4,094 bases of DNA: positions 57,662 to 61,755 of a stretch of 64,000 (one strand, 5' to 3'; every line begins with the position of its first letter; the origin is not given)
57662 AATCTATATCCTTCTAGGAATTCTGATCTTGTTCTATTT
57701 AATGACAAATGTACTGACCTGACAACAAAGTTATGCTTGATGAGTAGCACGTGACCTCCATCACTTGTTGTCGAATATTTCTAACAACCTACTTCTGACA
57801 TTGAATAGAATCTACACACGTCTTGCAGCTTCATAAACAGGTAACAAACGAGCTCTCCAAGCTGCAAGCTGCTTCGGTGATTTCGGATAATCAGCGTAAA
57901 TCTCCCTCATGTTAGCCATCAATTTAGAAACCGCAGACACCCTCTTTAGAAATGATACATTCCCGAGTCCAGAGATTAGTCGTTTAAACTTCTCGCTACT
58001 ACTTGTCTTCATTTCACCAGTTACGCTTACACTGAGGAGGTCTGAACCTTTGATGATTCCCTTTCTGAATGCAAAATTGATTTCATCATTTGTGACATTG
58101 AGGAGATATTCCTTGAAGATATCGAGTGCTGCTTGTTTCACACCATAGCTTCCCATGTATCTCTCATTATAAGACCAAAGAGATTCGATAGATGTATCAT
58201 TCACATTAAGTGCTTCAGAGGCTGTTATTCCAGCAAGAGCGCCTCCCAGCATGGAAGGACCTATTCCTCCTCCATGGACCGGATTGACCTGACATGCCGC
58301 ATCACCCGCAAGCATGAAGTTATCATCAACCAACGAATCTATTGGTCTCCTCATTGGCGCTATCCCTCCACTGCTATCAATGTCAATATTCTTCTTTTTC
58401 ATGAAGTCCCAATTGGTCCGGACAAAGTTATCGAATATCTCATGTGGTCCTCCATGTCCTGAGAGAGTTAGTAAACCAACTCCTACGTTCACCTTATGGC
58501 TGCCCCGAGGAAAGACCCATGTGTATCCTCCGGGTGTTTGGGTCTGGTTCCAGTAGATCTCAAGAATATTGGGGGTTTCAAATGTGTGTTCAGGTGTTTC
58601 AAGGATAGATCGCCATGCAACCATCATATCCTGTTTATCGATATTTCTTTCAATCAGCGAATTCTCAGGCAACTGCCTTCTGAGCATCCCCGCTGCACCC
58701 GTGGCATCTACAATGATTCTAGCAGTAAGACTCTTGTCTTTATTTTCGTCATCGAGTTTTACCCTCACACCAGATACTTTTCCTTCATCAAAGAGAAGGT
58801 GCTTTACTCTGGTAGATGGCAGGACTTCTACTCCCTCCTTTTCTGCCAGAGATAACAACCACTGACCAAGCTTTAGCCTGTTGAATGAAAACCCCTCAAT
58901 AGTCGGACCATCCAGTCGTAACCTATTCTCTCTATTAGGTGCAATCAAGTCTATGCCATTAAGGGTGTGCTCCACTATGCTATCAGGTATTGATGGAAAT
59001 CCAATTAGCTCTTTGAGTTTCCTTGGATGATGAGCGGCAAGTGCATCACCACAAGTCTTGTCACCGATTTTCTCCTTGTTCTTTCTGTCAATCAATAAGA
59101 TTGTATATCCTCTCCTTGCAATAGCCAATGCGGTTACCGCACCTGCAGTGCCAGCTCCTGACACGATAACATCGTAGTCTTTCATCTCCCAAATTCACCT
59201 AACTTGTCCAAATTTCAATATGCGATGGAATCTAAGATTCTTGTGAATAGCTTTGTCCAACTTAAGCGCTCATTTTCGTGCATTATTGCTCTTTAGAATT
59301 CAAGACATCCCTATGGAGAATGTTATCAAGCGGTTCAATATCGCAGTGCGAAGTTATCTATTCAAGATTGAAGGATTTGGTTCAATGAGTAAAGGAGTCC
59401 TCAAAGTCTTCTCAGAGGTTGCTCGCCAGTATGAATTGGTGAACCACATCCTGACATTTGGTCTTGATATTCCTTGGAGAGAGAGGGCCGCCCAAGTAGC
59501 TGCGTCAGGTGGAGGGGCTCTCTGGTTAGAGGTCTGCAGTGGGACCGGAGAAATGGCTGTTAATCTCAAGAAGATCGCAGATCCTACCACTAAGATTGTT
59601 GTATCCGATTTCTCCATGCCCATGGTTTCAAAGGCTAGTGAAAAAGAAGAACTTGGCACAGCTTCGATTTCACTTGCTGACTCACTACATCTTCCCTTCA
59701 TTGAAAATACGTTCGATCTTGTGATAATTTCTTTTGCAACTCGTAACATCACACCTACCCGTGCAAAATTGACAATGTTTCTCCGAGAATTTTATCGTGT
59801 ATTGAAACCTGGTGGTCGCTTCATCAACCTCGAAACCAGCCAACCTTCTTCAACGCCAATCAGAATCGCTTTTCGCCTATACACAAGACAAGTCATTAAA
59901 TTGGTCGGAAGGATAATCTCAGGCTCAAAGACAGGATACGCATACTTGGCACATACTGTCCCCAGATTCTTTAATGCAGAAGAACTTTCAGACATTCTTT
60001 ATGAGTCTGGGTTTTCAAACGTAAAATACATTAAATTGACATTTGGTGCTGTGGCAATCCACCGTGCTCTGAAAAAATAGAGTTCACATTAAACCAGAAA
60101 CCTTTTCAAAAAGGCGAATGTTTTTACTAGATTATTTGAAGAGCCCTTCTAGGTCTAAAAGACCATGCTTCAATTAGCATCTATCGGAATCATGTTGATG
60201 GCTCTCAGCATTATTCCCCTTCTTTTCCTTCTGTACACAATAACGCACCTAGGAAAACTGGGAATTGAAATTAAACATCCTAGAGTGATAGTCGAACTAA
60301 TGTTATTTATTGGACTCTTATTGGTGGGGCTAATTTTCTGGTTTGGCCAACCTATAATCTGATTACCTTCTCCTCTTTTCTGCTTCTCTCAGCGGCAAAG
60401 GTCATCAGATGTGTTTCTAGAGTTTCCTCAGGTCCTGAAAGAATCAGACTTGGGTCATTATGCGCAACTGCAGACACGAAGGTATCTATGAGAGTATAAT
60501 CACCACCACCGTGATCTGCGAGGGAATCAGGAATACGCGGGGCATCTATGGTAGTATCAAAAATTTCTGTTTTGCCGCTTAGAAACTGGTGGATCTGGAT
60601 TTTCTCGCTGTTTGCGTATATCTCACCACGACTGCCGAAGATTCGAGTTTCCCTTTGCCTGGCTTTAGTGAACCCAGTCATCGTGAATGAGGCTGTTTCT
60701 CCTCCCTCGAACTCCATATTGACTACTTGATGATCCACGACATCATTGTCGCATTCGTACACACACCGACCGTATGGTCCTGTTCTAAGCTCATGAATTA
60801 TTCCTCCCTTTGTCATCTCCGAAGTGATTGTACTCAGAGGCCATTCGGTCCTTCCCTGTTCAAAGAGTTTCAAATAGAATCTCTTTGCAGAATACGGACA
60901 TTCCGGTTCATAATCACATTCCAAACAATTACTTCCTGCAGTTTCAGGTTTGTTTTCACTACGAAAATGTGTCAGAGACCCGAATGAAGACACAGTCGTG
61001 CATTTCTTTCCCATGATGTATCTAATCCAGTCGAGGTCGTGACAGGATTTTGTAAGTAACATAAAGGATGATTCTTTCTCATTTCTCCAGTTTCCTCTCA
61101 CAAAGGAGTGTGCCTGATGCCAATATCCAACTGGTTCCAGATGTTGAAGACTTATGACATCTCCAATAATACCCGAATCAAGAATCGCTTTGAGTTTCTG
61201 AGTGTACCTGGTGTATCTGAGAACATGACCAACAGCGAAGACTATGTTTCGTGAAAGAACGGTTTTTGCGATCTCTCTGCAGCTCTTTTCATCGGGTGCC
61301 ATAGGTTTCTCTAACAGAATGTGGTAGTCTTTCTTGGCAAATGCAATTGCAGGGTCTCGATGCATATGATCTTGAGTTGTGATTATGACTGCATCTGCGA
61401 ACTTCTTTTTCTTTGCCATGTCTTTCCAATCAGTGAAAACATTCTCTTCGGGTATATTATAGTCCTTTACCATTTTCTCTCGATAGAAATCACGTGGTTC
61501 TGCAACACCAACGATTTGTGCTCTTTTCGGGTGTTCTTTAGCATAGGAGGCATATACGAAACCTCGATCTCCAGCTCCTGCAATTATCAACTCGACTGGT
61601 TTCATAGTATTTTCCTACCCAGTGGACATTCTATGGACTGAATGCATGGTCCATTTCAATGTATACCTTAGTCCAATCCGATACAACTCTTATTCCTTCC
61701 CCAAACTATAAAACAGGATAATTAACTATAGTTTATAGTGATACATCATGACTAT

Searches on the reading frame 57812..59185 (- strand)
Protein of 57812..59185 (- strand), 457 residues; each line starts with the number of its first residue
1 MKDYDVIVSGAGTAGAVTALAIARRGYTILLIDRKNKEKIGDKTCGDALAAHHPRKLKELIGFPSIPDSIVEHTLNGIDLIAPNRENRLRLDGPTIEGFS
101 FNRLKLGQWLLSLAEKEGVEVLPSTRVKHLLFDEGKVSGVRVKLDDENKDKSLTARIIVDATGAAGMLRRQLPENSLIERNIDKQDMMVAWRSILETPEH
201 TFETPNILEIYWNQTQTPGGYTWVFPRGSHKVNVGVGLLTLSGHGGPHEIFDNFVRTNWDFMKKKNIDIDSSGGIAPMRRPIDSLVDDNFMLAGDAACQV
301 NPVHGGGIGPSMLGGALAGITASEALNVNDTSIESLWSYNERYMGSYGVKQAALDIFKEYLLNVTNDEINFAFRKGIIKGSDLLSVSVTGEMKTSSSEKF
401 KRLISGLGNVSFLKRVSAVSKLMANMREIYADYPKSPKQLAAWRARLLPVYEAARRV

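Call 44: search_protein_families(library=pfam, proteins=[window:57812-59185:-], max_evalue=0.00001)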
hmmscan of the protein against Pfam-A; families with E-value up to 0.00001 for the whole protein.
window:57812-59185:- (457 aa): 8 families
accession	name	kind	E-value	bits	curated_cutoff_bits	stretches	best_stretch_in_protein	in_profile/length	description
PF22578.2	GGR_cat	-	1.3e-14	54.3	27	1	189-267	4-81/88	Geranylgeranyl reductase catalytic domain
PF01494.25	FAD_binding_3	-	4.3e-14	52.9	22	1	3-308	1-304/349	FAD binding domain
PF01266.30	DAO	-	1.2e-13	51.7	27.9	1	100-238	145-271/353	FAD dependent oxidoreductase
PF12831.13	FAD_oxidored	-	2.3e-12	47.4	27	1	5-168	1-150/416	FAD dependent oxidoreductase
PF00890.30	FAD_binding_2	-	2.3e-10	40.7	20.4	0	113-171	151-211/414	FAD binding domain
PF04820.20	Trp_halogenase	-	2.2e-09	37.2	21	1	98-308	152-340/458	Tryptophan halogenase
PF01134.28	GIDA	-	1.2e-07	31.6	22.1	1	5-164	1-150/391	Glucose inhibited division protein A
PF07992.20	Pyr_redox_2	-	6.6e-06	26.2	26.1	0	4-166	1-111/291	Pyridine nucleotide-disulphide oxidoreductase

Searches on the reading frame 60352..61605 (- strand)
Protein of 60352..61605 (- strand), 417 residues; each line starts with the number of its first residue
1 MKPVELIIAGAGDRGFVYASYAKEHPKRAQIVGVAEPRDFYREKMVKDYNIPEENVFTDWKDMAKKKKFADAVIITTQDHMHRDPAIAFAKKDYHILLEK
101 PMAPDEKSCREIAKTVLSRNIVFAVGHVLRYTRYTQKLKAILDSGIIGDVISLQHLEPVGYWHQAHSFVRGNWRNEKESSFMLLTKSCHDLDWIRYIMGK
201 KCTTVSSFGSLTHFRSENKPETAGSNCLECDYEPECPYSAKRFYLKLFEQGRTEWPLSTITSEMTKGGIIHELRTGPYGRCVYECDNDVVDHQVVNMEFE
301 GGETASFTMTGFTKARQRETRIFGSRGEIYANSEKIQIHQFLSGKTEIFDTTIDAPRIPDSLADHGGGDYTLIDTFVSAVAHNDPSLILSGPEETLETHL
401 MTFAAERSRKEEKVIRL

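Call 44: search_protein_families(library=pfam, proteins=[window:60352-61605:-], max_evalue=0.00001)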
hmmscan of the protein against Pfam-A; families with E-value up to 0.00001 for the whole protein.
window:60352-61605:- (417 aa): 3 families
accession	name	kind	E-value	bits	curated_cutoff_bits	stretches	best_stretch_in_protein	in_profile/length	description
PF01408.29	GFO_IDH_MocA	-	1.6e-16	61.5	24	1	7-127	4-120/120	Oxidoreductase family, NAD-binding Rossmann fold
PF02894.22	GFO_IDH_MocA_C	-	7.5e-16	59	22.9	1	140-415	2-216/218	Oxidoreductase family, C-terminal alpha/beta domain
PF22725.1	GFO_IDH_MocA_C3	-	5.7e-15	55.8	27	1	136-216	2-78/124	GFO/IDH/MocA C-terminal domain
